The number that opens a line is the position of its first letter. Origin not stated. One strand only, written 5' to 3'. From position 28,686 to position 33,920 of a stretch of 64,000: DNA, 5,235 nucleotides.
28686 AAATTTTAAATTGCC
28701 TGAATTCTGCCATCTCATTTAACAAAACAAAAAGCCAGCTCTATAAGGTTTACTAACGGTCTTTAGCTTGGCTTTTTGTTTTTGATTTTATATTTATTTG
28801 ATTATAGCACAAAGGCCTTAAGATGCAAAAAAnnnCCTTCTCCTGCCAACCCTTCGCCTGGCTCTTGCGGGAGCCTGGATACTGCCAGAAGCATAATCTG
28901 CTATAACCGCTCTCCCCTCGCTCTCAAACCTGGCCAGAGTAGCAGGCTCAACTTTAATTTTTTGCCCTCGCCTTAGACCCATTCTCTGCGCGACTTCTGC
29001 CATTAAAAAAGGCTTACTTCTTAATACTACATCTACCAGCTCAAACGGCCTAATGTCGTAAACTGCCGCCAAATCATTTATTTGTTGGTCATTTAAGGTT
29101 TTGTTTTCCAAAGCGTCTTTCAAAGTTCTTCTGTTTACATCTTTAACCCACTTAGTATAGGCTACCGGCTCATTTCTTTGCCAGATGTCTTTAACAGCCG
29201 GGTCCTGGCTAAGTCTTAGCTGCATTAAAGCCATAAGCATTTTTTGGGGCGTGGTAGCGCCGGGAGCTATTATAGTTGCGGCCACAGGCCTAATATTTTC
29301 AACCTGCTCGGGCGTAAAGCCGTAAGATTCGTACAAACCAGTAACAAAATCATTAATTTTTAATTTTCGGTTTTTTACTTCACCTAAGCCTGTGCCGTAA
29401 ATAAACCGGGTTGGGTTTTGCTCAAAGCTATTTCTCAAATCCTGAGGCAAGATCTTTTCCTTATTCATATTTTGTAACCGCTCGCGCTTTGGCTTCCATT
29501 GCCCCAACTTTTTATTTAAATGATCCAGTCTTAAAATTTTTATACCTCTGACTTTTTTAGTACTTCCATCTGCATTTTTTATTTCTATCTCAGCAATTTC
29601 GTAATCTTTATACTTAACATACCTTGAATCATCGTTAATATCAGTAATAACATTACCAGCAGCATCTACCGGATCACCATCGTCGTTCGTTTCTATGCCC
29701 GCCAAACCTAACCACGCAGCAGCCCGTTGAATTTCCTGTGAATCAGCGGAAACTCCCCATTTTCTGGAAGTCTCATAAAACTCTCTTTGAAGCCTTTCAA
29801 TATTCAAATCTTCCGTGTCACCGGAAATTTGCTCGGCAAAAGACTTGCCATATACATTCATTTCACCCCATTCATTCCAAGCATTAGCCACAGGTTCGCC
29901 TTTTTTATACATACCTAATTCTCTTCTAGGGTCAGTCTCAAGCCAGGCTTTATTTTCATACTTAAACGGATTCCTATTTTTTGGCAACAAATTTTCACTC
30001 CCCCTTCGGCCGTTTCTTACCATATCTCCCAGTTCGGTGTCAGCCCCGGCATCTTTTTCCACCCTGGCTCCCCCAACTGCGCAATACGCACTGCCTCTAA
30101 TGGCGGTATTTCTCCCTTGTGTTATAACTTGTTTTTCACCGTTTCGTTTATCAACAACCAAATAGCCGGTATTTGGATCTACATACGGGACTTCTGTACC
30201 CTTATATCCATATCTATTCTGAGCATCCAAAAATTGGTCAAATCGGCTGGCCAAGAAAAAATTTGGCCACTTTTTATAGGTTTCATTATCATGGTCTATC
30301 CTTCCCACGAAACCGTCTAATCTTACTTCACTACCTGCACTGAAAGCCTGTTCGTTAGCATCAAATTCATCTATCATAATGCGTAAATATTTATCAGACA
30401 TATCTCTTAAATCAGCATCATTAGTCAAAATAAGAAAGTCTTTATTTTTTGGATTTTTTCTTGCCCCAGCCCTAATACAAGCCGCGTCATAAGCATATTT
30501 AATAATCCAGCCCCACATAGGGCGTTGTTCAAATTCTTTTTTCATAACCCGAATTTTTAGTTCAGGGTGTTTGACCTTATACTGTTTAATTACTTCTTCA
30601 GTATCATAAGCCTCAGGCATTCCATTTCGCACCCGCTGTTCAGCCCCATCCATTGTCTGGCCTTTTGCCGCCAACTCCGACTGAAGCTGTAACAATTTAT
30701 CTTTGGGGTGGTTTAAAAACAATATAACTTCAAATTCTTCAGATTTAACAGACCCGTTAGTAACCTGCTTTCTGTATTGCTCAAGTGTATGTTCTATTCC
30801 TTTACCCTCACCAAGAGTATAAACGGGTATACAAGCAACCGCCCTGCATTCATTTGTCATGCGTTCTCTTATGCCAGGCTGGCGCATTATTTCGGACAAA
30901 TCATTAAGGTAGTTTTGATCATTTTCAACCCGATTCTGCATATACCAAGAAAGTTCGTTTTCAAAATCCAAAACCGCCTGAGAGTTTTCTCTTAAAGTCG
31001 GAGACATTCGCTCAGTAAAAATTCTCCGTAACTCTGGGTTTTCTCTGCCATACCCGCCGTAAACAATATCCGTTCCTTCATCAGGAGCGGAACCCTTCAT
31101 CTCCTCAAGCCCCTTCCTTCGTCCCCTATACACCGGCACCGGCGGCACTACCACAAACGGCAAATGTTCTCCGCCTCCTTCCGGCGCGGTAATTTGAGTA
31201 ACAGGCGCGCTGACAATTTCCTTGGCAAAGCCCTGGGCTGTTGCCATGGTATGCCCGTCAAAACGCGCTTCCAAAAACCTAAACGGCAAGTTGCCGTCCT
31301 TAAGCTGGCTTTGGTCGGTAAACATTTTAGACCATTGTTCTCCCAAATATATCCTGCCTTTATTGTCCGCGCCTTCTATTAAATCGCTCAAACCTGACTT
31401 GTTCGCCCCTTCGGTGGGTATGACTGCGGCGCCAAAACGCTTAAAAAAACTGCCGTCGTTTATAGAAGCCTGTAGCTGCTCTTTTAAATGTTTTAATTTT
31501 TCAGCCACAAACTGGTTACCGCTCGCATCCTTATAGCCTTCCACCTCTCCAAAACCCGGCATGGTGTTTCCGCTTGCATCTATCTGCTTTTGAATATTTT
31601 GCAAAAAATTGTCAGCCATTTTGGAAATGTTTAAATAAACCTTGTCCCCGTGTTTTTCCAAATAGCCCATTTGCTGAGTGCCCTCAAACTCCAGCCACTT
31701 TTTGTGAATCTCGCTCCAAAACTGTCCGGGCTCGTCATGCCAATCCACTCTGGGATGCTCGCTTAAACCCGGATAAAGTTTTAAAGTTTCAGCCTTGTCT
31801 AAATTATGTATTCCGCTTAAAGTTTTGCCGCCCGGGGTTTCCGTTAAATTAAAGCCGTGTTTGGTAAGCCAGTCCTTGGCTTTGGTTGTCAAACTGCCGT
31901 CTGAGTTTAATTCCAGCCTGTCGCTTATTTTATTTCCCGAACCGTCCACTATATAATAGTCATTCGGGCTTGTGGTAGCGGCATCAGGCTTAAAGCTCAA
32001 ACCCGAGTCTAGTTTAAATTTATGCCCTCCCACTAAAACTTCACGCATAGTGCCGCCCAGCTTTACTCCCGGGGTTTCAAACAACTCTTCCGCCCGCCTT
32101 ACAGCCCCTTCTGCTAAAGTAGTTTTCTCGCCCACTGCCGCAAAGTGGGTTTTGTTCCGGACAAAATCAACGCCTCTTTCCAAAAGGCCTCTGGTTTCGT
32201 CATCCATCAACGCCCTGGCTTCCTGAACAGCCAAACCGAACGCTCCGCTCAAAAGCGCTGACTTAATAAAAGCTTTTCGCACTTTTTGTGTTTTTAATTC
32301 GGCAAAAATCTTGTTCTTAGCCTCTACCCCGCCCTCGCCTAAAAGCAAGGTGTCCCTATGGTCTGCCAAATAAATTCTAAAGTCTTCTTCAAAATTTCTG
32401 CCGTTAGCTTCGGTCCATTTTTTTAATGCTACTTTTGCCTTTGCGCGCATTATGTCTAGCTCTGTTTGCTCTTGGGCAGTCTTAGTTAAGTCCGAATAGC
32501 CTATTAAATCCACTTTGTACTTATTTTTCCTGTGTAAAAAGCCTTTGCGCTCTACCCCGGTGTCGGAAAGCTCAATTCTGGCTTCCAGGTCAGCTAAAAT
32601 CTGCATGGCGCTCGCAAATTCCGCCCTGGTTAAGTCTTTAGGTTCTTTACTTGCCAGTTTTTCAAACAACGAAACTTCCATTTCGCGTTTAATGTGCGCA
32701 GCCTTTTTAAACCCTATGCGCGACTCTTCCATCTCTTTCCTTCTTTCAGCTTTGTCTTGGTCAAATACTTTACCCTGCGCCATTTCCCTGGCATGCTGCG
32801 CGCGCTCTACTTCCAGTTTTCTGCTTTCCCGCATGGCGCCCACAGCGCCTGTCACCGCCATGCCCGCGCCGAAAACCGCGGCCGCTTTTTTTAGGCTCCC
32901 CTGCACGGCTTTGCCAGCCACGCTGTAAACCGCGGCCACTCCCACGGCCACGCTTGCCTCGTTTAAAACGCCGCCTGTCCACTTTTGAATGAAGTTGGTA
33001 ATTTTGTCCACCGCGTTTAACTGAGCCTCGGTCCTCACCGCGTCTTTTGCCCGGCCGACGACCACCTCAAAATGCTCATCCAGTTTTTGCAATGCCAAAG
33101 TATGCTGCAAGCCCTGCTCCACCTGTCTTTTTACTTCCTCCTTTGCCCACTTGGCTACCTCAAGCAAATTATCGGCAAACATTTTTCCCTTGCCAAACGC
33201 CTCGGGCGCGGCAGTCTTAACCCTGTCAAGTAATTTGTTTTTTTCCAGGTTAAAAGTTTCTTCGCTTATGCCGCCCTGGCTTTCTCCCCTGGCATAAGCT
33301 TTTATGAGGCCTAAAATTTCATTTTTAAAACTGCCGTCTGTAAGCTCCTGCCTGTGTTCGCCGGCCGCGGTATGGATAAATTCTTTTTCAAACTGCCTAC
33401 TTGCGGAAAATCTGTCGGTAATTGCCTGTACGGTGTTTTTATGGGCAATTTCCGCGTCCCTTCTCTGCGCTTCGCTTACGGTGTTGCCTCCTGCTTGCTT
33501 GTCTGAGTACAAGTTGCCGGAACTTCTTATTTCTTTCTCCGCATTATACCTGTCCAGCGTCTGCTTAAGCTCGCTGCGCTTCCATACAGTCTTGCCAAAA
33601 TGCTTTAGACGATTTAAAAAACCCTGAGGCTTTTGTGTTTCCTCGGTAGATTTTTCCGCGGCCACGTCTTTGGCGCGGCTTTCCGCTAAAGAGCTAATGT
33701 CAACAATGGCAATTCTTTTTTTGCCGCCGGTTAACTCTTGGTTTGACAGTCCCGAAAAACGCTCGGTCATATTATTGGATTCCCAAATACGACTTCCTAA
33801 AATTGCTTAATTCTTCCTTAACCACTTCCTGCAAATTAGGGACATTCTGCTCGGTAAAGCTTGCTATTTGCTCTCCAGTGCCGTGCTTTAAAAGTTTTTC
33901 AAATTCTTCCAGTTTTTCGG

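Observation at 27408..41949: Conserved ftsA-ftsZ pair split by about 12 kb of accessory DNA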

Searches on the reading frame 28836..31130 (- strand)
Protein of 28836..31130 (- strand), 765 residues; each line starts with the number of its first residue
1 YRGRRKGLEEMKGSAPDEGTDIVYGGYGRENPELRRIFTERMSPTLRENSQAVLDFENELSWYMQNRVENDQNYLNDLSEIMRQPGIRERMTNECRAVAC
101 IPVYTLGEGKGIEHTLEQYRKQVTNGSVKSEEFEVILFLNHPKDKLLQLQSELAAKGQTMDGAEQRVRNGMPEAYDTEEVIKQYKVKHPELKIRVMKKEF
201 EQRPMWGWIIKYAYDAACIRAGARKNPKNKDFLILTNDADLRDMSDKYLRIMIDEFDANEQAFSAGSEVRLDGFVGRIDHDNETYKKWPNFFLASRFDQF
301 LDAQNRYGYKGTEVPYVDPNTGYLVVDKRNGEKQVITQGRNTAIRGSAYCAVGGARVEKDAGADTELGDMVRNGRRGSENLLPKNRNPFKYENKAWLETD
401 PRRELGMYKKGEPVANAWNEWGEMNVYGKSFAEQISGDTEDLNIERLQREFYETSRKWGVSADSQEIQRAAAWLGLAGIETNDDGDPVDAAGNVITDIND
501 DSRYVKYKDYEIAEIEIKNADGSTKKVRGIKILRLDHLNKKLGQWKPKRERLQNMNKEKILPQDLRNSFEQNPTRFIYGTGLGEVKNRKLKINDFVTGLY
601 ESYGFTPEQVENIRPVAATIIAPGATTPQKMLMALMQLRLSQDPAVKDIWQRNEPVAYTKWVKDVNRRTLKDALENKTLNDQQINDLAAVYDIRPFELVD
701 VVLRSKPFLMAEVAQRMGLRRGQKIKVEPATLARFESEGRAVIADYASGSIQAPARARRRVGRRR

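Call 38: search_solved_structures(query=A3, max_evalue=10)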
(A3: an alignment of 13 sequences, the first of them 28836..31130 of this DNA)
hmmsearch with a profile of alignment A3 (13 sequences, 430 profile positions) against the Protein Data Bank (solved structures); distinct sequences matched with E-value up to 10: 2.
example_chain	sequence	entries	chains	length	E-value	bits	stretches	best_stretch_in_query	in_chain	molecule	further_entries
3l19_A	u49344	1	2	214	0.54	12.5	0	14-63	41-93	Calcium/calmodulin dependent protein kinase with a kinase domain and 4 calmodulin like EF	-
6z1p_AP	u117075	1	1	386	0.62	12.3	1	101-168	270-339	mL101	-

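Call 52: predict_structure(alignment_id=A3)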
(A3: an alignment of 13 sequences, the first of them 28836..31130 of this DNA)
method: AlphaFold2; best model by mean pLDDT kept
length: 765 residues; sequences in the alignment: 13
mean_pLDDT: 71.4   pTM: 0.63
mean pLDDT of the five models: 71.4, 69.8, 68.7, 68.0, 67.3
residues with pLDDT >= 90: 176; 70-90: 289; 50-70: 113; < 50: 187
segments of 3 or more residues with pLDDT < 50: 1-30, 163-165, 172-174, 310-320, 322-331, 422-433, 501-503, 545-590, 599-605, 619-621, 623-668, 758-765
pLDDT, mean of each block of 10 residues (from residue 1): 25 29 34 77 93 95 93 94 93 96 81 93 95 95 72 68 48 67 94 93 87 97 91 92 92 91 85 88 81 88 67 44 43 69 95 89 82 82 77 85 81 75 43 57 88 83 79 68 73 66 59 83 85 75 49 36 43 41 37 53 53 54 45 46 42 37 42 59 71 71 82 90 81 88 86 65 32
secondary structure, 60 per line:
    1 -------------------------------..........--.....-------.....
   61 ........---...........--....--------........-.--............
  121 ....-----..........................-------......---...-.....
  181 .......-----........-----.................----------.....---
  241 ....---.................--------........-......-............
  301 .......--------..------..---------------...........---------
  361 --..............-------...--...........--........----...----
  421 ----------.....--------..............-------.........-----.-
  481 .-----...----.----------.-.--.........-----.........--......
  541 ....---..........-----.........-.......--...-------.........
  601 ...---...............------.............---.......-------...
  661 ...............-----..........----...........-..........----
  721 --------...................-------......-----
elements in order (helices of 4 or more, strands of 3 or more residues): H32-41 H44-48 H56-68 H72-82 H85-88 E97-104 H109-124 E133-142 H143-155 H163-168 H177-187 E193-200 H206-222 E233-237 E241-244 H248-264 E273-280 H282-287 H289-307 E341-345 H346-351 H363-376 E389-399 H402-409 H431-435 H444-457 H465-473 E487-489 E510-518 E524-532 H535-544 H548-557 H563-571 H573-579 H592-603 H607-621 H628-640 H644-650 H658-675 H681-690 H695-705 H707-716 H729-747 H755-760
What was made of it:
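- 29931..30842 (-): GT-A (GT2-like) glycosyltransferase domain of the giant protein, about aa 977-1280, with an invariant D-A-D at aa 1118-1120. AF2 core pLDDT is about 90 (call 52).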

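Call 56: fold_search(model_id=the predicted structure, library=pdb)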
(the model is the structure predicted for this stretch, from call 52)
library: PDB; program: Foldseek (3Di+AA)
matches with E <= 10: 732; with E <= 0.001: 9
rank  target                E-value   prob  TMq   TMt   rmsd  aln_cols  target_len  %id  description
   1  6yv7_B                1.1e-05  1.00  0.23  0.46  19.5       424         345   10  Mannosyltransferase PcManGT from Pyrobaculum calidifontis (released 2020-07-22)
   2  2z87_A                1.4e-05  1.00  0.21  0.26  16.0       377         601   14  Crystal structure of chondroitin polymerase from Escherichia coli strain K4 (K4CP) complexed with UDP-GalNAc and UDP (released 2008-09-16)
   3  7sp7_A                9.7e-05  1.00  0.23  0.33  14.0       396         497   10  Chlorella virus hyaluronan synthase inhibited by UDP (released 2022-04-06)
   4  7sp9_A                1.3e-04  1.00  0.24  0.35  15.1       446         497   10  Chlorella virus Hyaluronan Synthase in the GlcNAc-primed channel-closed state (released 2022-04-06)
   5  7sp8_A                1.5e-04  1.00  0.23  0.33  14.1       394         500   10  Chlorella virus Hyaluronan Synthase bound to UDP-GlcNAc (released 2022-04-06)
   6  5tzi                  1.8e-04  1.00  0.20  0.42  16.2       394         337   14  Crystal structure of S. aureus TarS 1-349 (released 2017-01-04)
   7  9yq5_A                3.0e-04  1.00  0.23  0.34  15.5       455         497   11  Chlorella virus hyaluronan synthase bound to an inserted UDP-GlcA (released 2025-12-10)
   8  9yq4_A                3.9e-04  1.00  0.22  0.32  15.9       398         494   10  Chlorella virus hyaluronan synthase bound to a proofreading UDP-GlcA (released 2025-12-10)
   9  8bz5_A                5.6e-04  1.00  0.21  0.26  12.9       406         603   10  Crystal structure of the L. monocytogenes RmlT in complex with HEPES (released 2023-12-27)
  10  9nyf_A                1.1e-03  0.99  0.14  0.31  12.5       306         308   13  Cryo-EM structure of the glycosyltransferase GtrB (tetramer volume) (released 2025-12-17)
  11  9nyd_A                1.2e-03  1.00  0.18  0.38   9.0       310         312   12  Cryo-EM structure of the glycosyltransferase GtrB in the pre-catalysis and product-bound state (released 2025-12-17)
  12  8vxh_A                2.0e-03  0.98  0.18  0.38  20.9       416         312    9  Cryo-EM Structure of the Glycosyltransferase ArnC from Salmonella enterica in the Apo State Determined on Talos Arctic (released 2025-02-05)
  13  9nyc_A                2.6e-03  1.00  0.14  0.30   9.4       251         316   12  Cryo-EM structure of the glycosyltransferase GtrB in the substrate-bound state (released 2025-12-17)
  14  9nye_A                2.6e-03  1.00  0.18  0.38  10.7       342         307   11  Cryo-EM structure of the glycosyltransferase GtrB in the apo state (octamer volume) (released 2025-12-17)
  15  9nyd_B                3.1e-03  1.00  0.14  0.30   7.4       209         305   13  Cryo-EM structure of the glycosyltransferase GtrB in the pre-catalysis and product-bound state (released 2025-12-17)
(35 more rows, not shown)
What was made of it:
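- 29931..30842 (-): Foldseek against PDB gives 6yv7 at 1e-5, then 2z87, 7sp7, 5tzi and GtrB, all at probability 1.0 (call 56).
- On GT-A glycosyltransferase (GT2-like): The model core has pLDDT of about 90 (calls 52, 56).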

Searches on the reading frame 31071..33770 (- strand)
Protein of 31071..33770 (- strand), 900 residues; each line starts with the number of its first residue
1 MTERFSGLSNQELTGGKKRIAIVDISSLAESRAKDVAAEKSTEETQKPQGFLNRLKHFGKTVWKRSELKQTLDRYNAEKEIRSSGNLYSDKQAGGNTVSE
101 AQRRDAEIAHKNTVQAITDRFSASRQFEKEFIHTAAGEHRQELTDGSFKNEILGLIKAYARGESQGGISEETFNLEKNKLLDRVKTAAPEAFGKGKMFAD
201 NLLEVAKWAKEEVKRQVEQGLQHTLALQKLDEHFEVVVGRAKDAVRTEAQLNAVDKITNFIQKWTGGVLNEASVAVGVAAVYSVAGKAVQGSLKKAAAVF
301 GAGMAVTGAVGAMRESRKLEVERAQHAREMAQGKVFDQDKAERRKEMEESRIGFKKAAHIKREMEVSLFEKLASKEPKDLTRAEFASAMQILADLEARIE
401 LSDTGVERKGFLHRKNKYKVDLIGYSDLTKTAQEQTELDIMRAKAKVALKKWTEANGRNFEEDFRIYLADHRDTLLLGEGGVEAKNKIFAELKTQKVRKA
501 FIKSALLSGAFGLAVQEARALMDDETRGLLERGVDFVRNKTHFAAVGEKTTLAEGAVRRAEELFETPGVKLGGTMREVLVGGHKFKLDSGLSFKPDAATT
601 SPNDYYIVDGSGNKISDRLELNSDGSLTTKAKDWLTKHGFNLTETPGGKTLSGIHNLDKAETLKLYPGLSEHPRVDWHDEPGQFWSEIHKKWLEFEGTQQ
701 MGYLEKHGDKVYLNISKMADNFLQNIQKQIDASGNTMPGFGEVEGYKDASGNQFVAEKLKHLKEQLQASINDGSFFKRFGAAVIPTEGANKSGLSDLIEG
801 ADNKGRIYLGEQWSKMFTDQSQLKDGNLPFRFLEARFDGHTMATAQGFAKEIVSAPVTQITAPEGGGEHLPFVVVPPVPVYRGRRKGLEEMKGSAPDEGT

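Call 41: predict_structure(alignment_id=A2)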
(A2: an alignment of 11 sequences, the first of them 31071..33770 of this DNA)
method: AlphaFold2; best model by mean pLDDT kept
length: 900 residues; sequences in the alignment: 11
mean_pLDDT: 63.0   pTM: 0.48
mean pLDDT of the five models: 63.0, 61.4, 60.2, 55.9, 55.6
residues with pLDDT >= 90: 16; 70-90: 400; 50-70: 237; < 50: 247
segments of 3 or more residues with pLDDT < 50: 1-12, 43-66, 92-96, 248-303, 410-414, 539-542, 544-547, 562-574, 648-700, 734-737, 824-831, 838-853, 864-900
pLDDT, mean of each block of 10 residues (from residue 1): 34 60 84 73 44 40 48 77 77 53 80 83 66 69 72 79 73 78 75 74 80 78 74 78 61 36 35 36 31 39 49 65 75 67 73 82 88 84 90 89 67 57 81 81 84 88 88 81 78 73 59 56 59 59 50 55 37 56 74 80 80 80 84 81 61 41 44 33 32 37 69 74 70 53 56 55 68 64 56 55 73 70 46 52 33 64 44 25 26 31
secondary structure, 60 per line:
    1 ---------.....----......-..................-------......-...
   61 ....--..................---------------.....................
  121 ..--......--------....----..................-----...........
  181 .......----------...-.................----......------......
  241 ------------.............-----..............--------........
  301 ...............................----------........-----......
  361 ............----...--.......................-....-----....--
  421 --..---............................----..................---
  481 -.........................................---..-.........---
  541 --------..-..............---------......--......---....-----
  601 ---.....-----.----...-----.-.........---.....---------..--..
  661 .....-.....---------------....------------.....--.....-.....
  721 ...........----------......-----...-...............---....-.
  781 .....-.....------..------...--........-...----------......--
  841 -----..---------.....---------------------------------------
elements in order (helices of 4 or more, strands of 3 or more residues): H10-14 E19-24 H26-43 H51-56 H58-64 H67-84 H100-122 H125-130 E139-142 H147-164 H170-187 E198-200 H202-218 H223-228 E235-240 H253-265 H271-284 H293-331 H342-349 H357-372 H382-404 E406-409 E415-418 H428-455 H460-477 H482-522 H529-537 H552-565 E575-580 E583-588 E592-595 E604-608 E619-621 H629-637 E641-645 H659-665 H667-671 H687-690 E703-707 E710-714 H716-731 E742-747 E753-755 H757-771 H775-778 E780-785 H787-791 E806-808 H811-818 E833-838 E857-861

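Call 47: fold_search(model_id=the predicted structure, library=pdb)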
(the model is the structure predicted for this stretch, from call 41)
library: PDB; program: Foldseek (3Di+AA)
matches with E <= 10: 96; with E <= 0.001: 0
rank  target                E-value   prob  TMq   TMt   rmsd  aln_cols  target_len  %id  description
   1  5c5b_C                1.3e-01  0.15  0.07  0.14  29.3       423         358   11  Crystal Structure of Human APPL BAR-PH Heterodimer (released 2016-06-22)
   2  7w02                  3.1e-01  0.05  0.07  0.05  30.0       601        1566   10  Cryo-EM structure of ATP-bound ABCA3 (released 2022-04-20)
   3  7n6g_3W               5.2e-01  0.04  0.05  0.09  42.4       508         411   13  C1 of central pair (released 2022-05-18)
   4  8tol_A                6.2e-01  0.06  0.09  0.11  35.5       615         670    9  nhTMEM16 lipid scramblase in lipid nanodiscs with MSP1E3 scaffold protein in the presence of Ca2+ (open state) (released 2024-05-08)
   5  5h3d_A                7.1e-01  0.14  0.09  0.17  20.4       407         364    9  Helical structure of membrane tubules decorated by ACAP1 (BARPH doamin) protein by cryo-electron microscopy and MD sim (released 2019-01-16)
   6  6qm5_A                8.2e-01  0.06  0.09  0.11  35.3       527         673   11  Cryo-EM structure of calcium-bound nhTMEM16 lipid scramblase in DDM (released 2019-03-06)
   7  7n6g_3V               9.0e-01  0.04  0.07  0.12  37.9       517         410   15  C1 of central pair (released 2022-05-18)
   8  5h3d_B                9.5e-01  0.06  0.07  0.13  30.1       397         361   12  Helical structure of membrane tubules decorated by ACAP1 (BARPH doamin) protein by cryo-electron microscopy and MD sim (released 2019-01-16)
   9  8q7e_J                1.1e+00  0.04  0.07  0.07  37.8       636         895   10  Structure of CUL9-RBX1 ubiquitin E3 ligase complex - hexameric assembly (released 2024-04-17)
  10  7n6g_3N               1.1e+00  0.03  0.06  0.10  42.2       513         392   12  C1 of central pair (released 2022-05-18)
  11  7zr1_C                1.4e+00  0.03  0.06  0.06  82.8       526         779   13  Chaetomium thermophilum Mre11-Rad50-Nbs1 complex bound to ATPyS (composite structure) (released 2023-01-11)
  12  4ckg_B                1.7e+00  0.06  0.07  0.14  22.1       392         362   10  Helical reconstruction of ACAP1(BAR-PH domain) decorated membrane tubules by cryo-electron microscopy (released 2014-10-15)
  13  8q7e_B                2.0e+00  0.03  0.07  0.07  32.6       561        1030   10  Structure of CUL9-RBX1 ubiquitin E3 ligase complex - hexameric assembly (released 2024-04-17)
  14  7n6g_3M               2.0e+00  0.02  0.05  0.10  41.0       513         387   13  C1 of central pair (released 2022-05-18)
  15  6ql4_A                2.0e+00  0.02  0.05  0.07  39.8       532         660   12  Crystal structure of nucleotide-free Mgm1 (released 2019-07-03)
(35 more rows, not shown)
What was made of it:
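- The N-terminal model is of moderate quality (pLDDT 63) and matched nothing (calls 41, 47).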

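Call 83: search_protein_representatives(alignment_id=A2)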
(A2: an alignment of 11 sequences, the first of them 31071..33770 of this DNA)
Query: 11 sequences, 888 profile positions. Proteins with E-value up to 0.001 (for the whole library): 1212; up to 1e-10: 1081; up to 1e-30: 828. The best 150 are listed.
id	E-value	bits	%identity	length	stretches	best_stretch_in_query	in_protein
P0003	0.0e+00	1216.2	-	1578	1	1-887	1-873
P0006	0.0e+00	1163.9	-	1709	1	1-883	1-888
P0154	0.0e+00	1031.1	-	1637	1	1-883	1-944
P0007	1.1e-292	989.8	-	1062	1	1-886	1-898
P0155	1.9e-288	975.9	-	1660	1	18-884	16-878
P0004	9.4e-288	973.6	-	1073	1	8-882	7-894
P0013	4.0e-275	931.8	-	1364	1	11-888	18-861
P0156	4.6e-268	908.4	-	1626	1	8-882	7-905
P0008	1.2e-259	880.5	-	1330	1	1-887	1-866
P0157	2.5e-241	820.0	-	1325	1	10-881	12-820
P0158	1.3e-233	794.5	-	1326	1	12-883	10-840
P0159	1.2e-229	781.3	-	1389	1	11-880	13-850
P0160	9.2e-227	771.8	-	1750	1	7-886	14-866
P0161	4.8e-225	766.1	-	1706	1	18-884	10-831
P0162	4.9e-221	752.8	-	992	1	3-883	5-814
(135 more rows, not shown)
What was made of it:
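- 28833..33770 (-): 1645-aa giant gene with a conserved, mostly helical N-terminal region of about 900 aa, followed by a GT-A domain and a helical tail. The N-terminal profile hits 1212 clusters in the representative library (call 83).
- The family is large: 1212 clusters at 50% identity (call 83).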
